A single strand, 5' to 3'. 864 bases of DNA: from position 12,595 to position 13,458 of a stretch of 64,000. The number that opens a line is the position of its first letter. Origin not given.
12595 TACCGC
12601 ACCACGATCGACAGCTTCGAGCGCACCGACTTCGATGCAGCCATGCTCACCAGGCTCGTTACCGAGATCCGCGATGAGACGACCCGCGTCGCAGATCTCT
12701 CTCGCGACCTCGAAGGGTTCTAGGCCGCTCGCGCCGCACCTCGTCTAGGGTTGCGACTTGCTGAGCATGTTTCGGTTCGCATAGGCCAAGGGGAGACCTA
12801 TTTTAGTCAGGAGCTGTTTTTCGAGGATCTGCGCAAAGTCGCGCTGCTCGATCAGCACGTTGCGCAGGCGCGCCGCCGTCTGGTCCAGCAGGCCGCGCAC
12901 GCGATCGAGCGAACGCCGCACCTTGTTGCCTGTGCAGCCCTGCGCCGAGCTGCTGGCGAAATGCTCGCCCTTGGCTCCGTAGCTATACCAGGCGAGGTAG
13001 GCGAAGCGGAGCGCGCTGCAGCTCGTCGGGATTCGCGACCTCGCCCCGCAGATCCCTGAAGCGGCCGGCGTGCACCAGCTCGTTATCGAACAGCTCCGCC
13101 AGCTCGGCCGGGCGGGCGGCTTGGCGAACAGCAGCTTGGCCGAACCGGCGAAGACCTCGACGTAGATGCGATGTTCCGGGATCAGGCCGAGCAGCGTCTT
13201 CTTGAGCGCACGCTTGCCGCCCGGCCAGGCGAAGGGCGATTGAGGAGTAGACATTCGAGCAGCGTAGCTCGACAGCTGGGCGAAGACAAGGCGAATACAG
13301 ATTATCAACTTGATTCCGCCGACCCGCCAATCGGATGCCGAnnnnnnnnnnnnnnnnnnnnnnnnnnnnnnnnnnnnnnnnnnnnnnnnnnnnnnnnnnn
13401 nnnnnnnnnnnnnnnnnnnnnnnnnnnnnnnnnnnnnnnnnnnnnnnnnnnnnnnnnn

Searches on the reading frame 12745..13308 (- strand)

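Call 56: search_protein_families(library=pfam, max_evalue=0.01, proteins=[window:12745-13308:-])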
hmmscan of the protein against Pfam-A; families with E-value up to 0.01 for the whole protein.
window:12745-13308:- (187 aa): 1 family
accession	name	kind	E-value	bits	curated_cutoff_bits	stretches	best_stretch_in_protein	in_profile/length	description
PF02086.21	MethyltransfD12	-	0.00017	21.8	22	1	28-63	1-38/253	D12 class N6 adenine-specific DNA methyltransferase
